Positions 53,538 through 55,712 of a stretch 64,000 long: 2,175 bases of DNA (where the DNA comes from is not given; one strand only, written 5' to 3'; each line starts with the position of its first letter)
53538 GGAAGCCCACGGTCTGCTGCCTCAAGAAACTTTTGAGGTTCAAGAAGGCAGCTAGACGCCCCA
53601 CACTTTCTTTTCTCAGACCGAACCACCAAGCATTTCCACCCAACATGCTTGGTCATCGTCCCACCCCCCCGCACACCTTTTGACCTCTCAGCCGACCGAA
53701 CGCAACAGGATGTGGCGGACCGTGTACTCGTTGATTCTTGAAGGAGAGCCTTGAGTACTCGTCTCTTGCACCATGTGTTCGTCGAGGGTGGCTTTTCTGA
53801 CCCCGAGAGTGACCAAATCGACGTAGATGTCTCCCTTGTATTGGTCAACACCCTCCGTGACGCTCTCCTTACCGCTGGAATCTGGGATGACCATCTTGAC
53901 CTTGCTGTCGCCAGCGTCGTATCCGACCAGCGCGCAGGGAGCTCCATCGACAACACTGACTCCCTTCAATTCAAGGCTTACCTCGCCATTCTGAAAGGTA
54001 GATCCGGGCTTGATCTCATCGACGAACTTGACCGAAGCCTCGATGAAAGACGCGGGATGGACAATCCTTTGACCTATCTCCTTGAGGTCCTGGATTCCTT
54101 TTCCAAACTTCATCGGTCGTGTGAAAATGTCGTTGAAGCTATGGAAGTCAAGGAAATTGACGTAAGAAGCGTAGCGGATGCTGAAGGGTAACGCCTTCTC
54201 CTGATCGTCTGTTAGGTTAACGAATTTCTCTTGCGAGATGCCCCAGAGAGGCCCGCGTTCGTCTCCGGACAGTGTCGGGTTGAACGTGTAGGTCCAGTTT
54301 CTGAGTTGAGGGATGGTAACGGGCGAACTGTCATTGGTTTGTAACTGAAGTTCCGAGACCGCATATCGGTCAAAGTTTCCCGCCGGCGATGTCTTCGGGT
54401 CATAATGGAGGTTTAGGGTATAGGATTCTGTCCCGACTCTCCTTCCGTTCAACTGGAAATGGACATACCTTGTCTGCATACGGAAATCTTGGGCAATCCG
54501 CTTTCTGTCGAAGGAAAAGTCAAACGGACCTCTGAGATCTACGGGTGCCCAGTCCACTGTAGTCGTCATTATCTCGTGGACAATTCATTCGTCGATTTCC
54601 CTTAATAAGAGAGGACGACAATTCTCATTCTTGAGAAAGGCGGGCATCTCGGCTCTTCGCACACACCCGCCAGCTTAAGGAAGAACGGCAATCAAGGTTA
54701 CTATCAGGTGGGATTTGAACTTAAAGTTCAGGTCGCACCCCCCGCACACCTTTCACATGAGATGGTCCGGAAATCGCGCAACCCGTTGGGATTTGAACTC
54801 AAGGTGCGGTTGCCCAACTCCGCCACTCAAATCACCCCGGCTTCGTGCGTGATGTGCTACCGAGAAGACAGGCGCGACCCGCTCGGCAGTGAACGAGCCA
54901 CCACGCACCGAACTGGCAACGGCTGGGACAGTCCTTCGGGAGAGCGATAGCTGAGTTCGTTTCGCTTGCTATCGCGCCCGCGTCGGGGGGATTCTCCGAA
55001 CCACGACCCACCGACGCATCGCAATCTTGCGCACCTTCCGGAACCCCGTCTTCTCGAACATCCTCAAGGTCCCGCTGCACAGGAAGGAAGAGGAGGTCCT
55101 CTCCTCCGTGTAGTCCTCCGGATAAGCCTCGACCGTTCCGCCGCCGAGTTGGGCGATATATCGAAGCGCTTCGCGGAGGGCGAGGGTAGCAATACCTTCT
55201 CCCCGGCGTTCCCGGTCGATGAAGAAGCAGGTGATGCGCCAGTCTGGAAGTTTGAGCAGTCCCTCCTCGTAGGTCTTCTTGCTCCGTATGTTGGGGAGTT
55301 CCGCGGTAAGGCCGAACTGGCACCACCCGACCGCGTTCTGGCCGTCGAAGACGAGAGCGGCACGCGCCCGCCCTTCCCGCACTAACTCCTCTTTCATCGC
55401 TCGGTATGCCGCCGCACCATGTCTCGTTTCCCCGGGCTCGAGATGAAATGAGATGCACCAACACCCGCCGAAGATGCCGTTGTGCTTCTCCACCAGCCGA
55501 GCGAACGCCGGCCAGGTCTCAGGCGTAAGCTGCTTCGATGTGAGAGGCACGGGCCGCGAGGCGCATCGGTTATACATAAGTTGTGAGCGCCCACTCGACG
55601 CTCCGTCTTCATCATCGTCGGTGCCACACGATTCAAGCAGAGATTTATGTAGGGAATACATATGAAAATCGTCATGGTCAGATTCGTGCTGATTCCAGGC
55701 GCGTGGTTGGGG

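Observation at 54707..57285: Family of ~78-82-nt structured repeats built from an inverted and a direct copy of the tRNA-Leu T-arm/acceptor end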

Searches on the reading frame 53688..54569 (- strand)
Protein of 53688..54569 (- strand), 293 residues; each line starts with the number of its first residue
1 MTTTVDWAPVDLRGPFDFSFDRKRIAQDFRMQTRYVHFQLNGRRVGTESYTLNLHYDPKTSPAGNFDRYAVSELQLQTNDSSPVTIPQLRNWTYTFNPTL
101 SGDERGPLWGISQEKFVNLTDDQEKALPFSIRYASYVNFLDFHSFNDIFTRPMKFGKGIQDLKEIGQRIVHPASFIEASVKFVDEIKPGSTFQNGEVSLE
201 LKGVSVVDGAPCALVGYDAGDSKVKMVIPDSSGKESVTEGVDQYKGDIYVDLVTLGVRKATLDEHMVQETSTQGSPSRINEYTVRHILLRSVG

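Call 14: search_protein_families(library=pfam, proteins=[window:53688-54569:-], max_evalue=0.01)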
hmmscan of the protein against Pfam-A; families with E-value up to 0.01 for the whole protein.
window:53688-54569:- (293 aa): 0 families

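Call 25: search_protein_families(library=phrogs, proteins=[window:53688-54569:-], max_evalue=0.1)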
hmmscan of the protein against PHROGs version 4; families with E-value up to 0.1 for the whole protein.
window:53688-54569:- (293 aa): 0 families

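Call 26: search_solved_structures(query=window:53688-54569:-, max_evalue=1)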
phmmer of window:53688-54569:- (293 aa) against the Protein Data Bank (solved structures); distinct sequences matched with E-value up to 1: 1.
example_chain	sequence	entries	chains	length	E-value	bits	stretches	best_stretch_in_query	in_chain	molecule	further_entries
8s83_A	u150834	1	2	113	0.29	13.7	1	190-242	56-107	S-layer protein sap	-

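Call 34: find_homologous_proteins(query=window:53688-54569:-)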
Query window:53688-54569:- (293 aa): 161 proteins with E <= 0.001 among 630 candidates; the best 120 are listed.
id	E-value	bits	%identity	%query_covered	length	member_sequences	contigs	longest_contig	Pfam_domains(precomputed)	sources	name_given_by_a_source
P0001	2.8e-186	636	94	100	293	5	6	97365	-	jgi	-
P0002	1.7e-184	630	94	100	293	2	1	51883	-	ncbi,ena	-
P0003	9.2e-167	572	84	100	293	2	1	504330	-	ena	-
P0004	1.8e-152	525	80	100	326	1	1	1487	-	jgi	jgi:hypothetical protein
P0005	5.1e-152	523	80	98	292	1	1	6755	-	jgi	jgi:hypothetical protein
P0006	3.8e-139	481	76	100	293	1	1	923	-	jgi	jgi:hypothetical protein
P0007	1.6e-137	476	79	90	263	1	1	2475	-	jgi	jgi:hypothetical protein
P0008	1.6e-131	456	79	89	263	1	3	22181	-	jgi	-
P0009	2.5e-131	455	73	96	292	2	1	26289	-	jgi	-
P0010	2.8e-126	439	70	95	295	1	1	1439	-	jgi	-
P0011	8.9e-123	427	68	96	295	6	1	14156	-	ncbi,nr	ncbi:MAG TPA: hypothetical protein VN739_07900 [Nitrososphaerales archaeon]|nr:hypothetical protein 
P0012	2.2e-122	426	67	96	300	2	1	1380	-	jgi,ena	jgi:hypothetical protein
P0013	1.3e-120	420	67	96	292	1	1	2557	-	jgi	jgi:hypothetical protein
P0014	1.0e-119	417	66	96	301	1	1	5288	-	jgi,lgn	jgi:dUTPase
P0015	2.0e-118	413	65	97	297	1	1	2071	-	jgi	jgi:hypothetical protein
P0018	7.5e-117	408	65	96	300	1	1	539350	-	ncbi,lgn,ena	-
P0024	7.1e-114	398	64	97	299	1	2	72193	-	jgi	jgi:hypothetical protein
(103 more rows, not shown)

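Call 35: find_encoding_contigs(protein=P0001, flank=10000, max_places=6)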
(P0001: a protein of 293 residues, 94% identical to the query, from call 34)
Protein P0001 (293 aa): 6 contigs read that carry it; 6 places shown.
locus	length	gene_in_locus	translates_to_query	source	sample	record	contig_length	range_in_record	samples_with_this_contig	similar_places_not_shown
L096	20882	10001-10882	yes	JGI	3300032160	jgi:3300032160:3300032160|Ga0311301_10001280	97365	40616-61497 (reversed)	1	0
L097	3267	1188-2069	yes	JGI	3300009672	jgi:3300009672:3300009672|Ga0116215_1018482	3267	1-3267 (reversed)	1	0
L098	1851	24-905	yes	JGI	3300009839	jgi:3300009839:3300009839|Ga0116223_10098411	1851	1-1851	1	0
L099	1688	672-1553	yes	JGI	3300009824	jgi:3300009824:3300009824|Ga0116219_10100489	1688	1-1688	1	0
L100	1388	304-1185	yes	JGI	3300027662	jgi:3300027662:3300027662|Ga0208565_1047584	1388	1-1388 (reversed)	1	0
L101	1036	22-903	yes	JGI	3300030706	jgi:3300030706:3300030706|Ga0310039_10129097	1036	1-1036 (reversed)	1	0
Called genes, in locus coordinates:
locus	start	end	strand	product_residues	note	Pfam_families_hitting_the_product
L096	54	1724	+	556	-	PF00118:Cpn60_TCP1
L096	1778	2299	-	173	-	-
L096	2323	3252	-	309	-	PF23023:Anti-Pycsar_Apyc1 (faint), PF00753:Lactamase_B, PF19583:ODP (weak)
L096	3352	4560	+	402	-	PF01266:DAO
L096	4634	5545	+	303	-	PF00389:2-Hacid_dh, PF03446:NAD_binding_2 (faint), PF02826:2-Hacid_dh_C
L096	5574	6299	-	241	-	PF01925:TauE, PF16955:OFeT_1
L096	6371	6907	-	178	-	PF00293:NUDIX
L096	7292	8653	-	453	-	-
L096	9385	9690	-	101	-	-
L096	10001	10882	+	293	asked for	-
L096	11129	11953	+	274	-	PF14528:LAGLIDADG_3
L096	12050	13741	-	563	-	PF14716:HHH_8, PF12826:HHH_2 (faint), PF14520:HHH_5 (weak), PF14791:DNA_pol_B_thumb, PF02811:PHP (weak)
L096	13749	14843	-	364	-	PF01321:Creatinase_N, PF00557:Peptidase_M24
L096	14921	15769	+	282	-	PF01619:Pro_dh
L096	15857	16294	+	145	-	PF02416:TatA_B_E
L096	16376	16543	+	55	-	-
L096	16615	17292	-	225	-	PF01022:HTH_5 (weak)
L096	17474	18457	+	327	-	PF00005:ABC_tran, PF13304:AAA_21 (faint), PF13732:DrrA1-3_C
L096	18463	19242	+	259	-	PF12679:ABC2_membrane_2, PF01061:ABC2_membrane, PF12698:ABC2_membrane_3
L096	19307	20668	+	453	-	PF01979:Amidohydro_1, PF07969:Amidohydro_3 (weak), PF12890:DHOase, PF07969:Amidohydro_3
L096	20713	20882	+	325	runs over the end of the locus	PF01180:DHO_dh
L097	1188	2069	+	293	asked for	-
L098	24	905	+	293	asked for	-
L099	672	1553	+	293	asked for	-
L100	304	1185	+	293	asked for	-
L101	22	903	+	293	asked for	-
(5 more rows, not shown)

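Call 36: find_encoding_contigs(protein=P0003, flank=10000, max_places=3)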
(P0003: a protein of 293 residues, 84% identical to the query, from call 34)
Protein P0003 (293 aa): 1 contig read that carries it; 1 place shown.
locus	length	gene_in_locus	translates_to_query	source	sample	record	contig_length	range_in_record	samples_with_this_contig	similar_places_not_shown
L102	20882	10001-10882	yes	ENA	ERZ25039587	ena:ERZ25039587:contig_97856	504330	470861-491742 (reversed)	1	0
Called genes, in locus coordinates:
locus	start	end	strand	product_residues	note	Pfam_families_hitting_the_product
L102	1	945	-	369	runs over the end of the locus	PF07690:MFS_1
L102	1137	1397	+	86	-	PF22482:AsnC_trans_reg_3, PF01037:AsnC_trans_reg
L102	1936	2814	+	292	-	PF00892:EamA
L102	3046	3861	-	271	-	PF00440:TetR_N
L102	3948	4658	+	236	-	PF14329:DUF4386 (faint)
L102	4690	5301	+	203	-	PF06197:DUF998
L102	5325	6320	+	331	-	PF08240:ADH_N, PF00107:ADH_zinc_N, PF13602:ADH_zinc_N_2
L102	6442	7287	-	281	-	PF00389:2-Hacid_dh, PF02826:2-Hacid_dh_C, PF13241:NAD_binding_7 (faint), PF07991:KARI_N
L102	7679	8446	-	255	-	PF01061:ABC2_membrane, PF12698:ABC2_membrane_3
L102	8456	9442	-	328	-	PF00005:ABC_tran, PF13304:AAA_21 (weak), PF13732:DrrA1-3_C (weak)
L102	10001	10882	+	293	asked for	-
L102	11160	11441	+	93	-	-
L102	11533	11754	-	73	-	-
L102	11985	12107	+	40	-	-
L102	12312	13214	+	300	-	-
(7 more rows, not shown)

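Call 64: find_encoding_contigs(protein=P0009, flank=10000, max_places=2)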
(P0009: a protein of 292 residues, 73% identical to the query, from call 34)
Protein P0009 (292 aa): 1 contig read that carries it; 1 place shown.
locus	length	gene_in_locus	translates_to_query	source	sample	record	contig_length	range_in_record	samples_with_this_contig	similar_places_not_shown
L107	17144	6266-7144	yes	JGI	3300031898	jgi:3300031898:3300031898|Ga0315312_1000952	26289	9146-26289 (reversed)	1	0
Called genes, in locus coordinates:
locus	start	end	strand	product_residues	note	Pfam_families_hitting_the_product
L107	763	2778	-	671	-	PF20581:DUF6785, PF20580:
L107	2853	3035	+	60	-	-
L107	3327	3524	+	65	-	-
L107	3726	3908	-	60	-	-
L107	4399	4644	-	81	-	-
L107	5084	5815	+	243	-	-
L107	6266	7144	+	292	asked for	-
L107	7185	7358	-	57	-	-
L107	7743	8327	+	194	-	PF24038:DUF7347 (weak)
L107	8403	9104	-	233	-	PF13787:HXXEE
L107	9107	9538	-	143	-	PF01850:PIN (weak), PF13470:PIN_3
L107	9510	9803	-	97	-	PF04014:MazE_antitoxin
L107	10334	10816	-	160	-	-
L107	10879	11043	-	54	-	-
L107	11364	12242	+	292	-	PF01784:DUF34_NIF3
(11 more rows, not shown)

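Call 65: find_encoding_contigs(protein=P0018, flank=10000, max_places=2)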
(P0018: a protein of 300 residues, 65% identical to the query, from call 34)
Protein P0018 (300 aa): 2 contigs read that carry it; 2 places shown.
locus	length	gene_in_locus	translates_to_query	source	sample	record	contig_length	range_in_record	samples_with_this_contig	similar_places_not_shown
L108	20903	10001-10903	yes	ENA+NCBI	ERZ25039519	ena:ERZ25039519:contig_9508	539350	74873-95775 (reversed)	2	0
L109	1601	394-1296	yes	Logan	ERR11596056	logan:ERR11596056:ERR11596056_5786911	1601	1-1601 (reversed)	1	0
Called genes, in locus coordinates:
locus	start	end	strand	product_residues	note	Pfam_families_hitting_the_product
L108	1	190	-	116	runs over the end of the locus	PF03819:MazG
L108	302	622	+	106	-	PF03992:ABM (weak)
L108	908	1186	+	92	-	-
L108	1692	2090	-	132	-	PF07883:Cupin_2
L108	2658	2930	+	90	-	-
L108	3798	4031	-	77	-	-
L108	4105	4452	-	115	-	-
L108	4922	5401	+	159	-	-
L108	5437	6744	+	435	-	PF00083:Sugar_tr, PF07690:MFS_1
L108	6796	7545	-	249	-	PF25213:HVO_A0261_N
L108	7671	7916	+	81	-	-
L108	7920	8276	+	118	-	PF12773:DZR (weak), PF13240:Zn_Ribbon_1, PF24463:DUF7577 (weak)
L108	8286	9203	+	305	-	PF00005:ABC_tran, PF13304:AAA_21, PF13732:DrrA1-3_C (weak)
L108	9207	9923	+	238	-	PF12679:ABC2_membrane_2, PF12730:ABC2_membrane_4, PF13346:ABC2_membrane_5 (faint)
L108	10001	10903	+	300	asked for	-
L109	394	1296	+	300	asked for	-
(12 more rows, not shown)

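Call 66: find_encoding_contigs(protein=P0024, flank=10000, max_places=2)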
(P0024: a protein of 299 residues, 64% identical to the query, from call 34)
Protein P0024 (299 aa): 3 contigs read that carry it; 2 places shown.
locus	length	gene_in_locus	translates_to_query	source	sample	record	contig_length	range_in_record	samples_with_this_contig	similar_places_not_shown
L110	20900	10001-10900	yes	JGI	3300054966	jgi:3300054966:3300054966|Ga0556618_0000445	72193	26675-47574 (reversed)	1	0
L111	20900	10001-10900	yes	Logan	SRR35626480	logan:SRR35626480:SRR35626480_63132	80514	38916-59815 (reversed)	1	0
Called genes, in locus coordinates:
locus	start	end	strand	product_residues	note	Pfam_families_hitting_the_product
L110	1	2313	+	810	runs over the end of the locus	PF00690:Cation_ATPase_N, PF00122:E1-E2_ATPase, PF00702:Hydrolase, PF13246:Cation_ATPase (faint)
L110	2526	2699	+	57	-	-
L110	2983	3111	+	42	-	-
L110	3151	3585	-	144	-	PF02566:OsmC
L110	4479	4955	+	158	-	PF00571:CBS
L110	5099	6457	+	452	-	PF00324:AA_permease, PF13520:AA_permease_2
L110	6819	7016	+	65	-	-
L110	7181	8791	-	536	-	PF00999:Na_H_Exchanger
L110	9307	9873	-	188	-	PF04191:PEMT, PF04140:ICMT (weak)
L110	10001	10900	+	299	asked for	-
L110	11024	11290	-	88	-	PF05768:Glrx-like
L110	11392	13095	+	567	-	PF00920:ILVD_EDD_N, PF24877:ILV_EDD_C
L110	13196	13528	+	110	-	-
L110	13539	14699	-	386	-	PF04389:Peptidase_M28, PF05343:Peptidase_M42 (faint), PF01546:Peptidase_M20, PF07687:M20_dimer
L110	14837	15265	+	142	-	PF01042:Ribonuc_L-PSP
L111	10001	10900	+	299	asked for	-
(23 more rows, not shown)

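Call 71: search_protein_families(library=ncbifam, proteins=[window:53688-54569:-], max_evalue=0.1)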
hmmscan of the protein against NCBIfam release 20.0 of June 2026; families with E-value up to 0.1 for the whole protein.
window:53688-54569:- (293 aa): 0 families

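Call 99: search_protein_families(library=padloc, proteins=[window:53688-54569:-], max_evalue=0.01)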
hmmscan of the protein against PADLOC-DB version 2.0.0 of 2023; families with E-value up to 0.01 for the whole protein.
window:53688-54569:- (293 aa): 0 families

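Call 106: predict_structure(alignment_id=A5)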
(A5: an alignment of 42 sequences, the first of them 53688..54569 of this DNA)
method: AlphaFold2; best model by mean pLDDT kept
length: 293 residues; sequences in the alignment: 42
mean_pLDDT: 92.3   pTM: 0.90
mean pLDDT of the five models: 92.3, 91.8, 90.9, 89.3, 87.7
residues with pLDDT >= 90: 246; 70-90: 32; 50-70: 11; < 50: 4
segments of 3 or more residues with pLDDT < 50: 1-4
pLDDT, mean of each block of 10 residues (from residue 1): 52 91 94 96 95 91 77 96 96 93 86 96 95 97 96 94 98 93 92 97 95 97 95 92 97 96 96 90 97 87
secondary structure, 60 per line:
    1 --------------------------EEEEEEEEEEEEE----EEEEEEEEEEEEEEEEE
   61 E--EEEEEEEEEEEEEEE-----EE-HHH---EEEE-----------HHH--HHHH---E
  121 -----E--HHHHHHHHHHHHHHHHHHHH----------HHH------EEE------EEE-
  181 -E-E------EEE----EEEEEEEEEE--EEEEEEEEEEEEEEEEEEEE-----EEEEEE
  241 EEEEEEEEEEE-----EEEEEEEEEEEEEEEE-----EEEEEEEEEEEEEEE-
elements in order: E27-39 E44-61 E64-78 E93-96 H113-116 H129-148 E168-170 E177-179 E191-193 E198-207 E210-229 E235-251 E257-272 E278-292

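Call 108: fold_search(model_id=the predicted structure, library=pdb)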
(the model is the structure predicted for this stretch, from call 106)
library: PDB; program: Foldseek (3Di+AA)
matches with E <= 10: 1226; with E <= 0.001: 12
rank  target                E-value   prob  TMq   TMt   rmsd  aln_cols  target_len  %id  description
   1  9bd8_A                3.8e-05  1.00  0.34  0.23  13.7       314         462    9  ApoB 100 beta barrel bound to LDLR beta propeller (released 2024-12-25)
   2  4z48_A                4.4e-05  0.91  0.15  0.18  16.5       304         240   10  Crystal structure of a DUF1329 family protein (DESPIG_00262) from Desulfovibrio piger ATCC 29098 at 1.75 A resolution (released 2015-04-22)
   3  7shw_B                5.7e-05  1.00  0.32  0.35  12.9       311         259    8  Crystal structure of Mycobacterium smegmatis LmcA with xenon (released 2022-04-13)
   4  7n3v_A                1.1e-04  1.00  0.31  0.34  10.8       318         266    8  Crystal structure of Mycobacterium smegmatis LmcA (released 2022-04-13)
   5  7n3v_B                1.1e-04  1.00  0.31  0.34  11.4       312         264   10  Crystal structure of Mycobacterium smegmatis LmcA (released 2022-04-13)
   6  7shw_A                1.9e-04  1.00  0.32  0.36  10.9       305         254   10  Crystal structure of Mycobacterium smegmatis LmcA with xenon (released 2022-04-13)
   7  6ehc_A                5.9e-04  0.60  0.20  0.20  19.6       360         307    7  OmpUdeltaN (N-terminus deletion mutant of OmpU), outer membrane protein of Vibrio cholerae (released 2018-04-25)
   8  6ehb_C                6.6e-04  0.54  0.21  0.20  18.3       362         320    7  OmpU, an outer membrane protein, of Vibrio cholerae (released 2018-04-25)
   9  6ehb_B                7.7e-04  0.69  0.22  0.21  18.8       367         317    9  OmpU, an outer membrane protein, of Vibrio cholerae (released 2018-04-25)
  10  6rcp_A                9.4e-04  0.44  0.20  0.18  21.5       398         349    8  Crystal structure of the OmpK36 clinical isolate ST258 from Klebsiella pneumonia (released 2019-09-11)
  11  5nup_A                9.4e-04  0.35  0.18  0.16  19.6       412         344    6  Structural basis for maintenance of bacterial outer membrane lipid asymmetry (released 2017-10-25)
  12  9a32_MODEL_1_A        9.9e-04  0.60  0.20  0.17  21.4       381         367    9  Model of E. coli OmpC by in-cell photo-crosslinking MS and deep learning (released 2023-02-24)
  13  4q4b_A                1.1e-03  0.90  0.29  0.23  16.8       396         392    8  Crystal structure of LIMP-2 (space group C2221) (released 2014-07-30)
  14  2j4u_P                1.6e-03  0.57  0.22  0.20  20.1       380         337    7  E.coli OmpC - camel Lactoferrin complex (released 2007-02-13)
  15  4tw0_B                1.9e-03  0.80  0.27  0.22  17.6       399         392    9  Crystal Structure of SCARB2 in Acidic Condition (pH4.8) (released 2015-07-08)
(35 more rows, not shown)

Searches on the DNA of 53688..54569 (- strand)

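Call 61: search_rna_families(sources=[L102, L096, L084, L017, L030], threshold=gathering)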
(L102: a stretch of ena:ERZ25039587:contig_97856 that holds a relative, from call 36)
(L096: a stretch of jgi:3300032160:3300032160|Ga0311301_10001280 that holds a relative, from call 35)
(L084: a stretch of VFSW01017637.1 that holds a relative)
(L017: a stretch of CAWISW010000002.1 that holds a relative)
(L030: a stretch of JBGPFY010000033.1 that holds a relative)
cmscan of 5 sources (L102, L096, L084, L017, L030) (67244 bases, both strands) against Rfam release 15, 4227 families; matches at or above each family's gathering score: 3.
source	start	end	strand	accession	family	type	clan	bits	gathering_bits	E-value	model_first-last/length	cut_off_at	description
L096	10976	11075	-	RF00005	tRNA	Gene; tRNA;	CL00001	45.2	29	2.3e-06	1-71/71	no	tRNA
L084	1176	1274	+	RF00005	tRNA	Gene; tRNA;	CL00001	44.3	29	4e-06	1-71/71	no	tRNA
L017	7312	7430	-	RF00005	tRNA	Gene; tRNA;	CL00001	38.1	29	0.0002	1-71/71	no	tRNA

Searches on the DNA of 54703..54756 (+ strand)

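Call 97: build_rna_model(alignment_id=A3, structure=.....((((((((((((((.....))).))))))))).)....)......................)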
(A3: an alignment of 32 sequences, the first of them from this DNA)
Model R1 built from alignment A3 (32 sequences, 66 columns); structure: as given.
model positions 54; base pairs 14; branch points 0; effective number of sequences 32; information 0.935 bits per position. Calibrated on 0.2 Mb of random sequence (short: E-values are rough).
structure used (alignment columns):
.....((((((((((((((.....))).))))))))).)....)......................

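Call 98: search_with_rna_model(model_id=R1, source=window, filters=off, max_evalue=10)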
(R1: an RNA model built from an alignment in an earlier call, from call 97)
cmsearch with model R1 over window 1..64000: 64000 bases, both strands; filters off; matches with E-value up to 10: 19.
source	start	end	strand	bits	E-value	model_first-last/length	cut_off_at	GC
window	54703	54756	+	73.4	2.9e-16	1-54/54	no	0.52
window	56533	56589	+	59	1e-12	1-54/54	no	0.53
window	54781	54835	+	44.4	3.7e-09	1-54/54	no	0.55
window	57168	57221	+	43.7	5.5e-09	1-54/54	no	0.48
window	52515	52553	+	16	0.035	1-54/54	no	0.59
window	54707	54739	-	12.9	0.2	5-37/54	no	0.48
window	53644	53683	+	12.7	0.23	1-54/54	no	0.6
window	24840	24901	-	9.5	1.4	1-54/54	no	0.66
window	4781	4832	-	8.3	2.7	1-54/54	no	0.67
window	46721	46759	+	8.3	2.7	1-54/54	no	0.56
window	8623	8667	-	8.1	3.1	1-54/54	no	0.56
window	25874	25904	+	8.1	3.1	1-54/54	no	0.71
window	29454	29511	-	7.4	4.4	1-54/54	no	0.69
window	18036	18067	-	7.4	4.5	1-54/54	no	0.66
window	50151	50203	+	7.2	5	1-54/54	no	0.74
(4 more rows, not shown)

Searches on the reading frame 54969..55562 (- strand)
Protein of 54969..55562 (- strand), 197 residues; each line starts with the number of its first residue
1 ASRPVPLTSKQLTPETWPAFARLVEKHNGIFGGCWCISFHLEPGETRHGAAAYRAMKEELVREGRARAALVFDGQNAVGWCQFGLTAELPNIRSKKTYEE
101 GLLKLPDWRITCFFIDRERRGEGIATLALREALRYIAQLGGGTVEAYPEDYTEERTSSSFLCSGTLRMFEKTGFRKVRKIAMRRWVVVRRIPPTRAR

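Call 14: search_protein_families(library=pfam, proteins=[window:54969-55562:-], max_evalue=0.01)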
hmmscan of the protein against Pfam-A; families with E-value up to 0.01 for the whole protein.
window:54969-55562:- (197 aa): 1 family
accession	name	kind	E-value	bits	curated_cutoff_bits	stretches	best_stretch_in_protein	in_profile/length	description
PF00583.31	Acetyltransf_1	-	1.4e-05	25.8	20.7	1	50-146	18-98/116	Acetyltransferase (GNAT) family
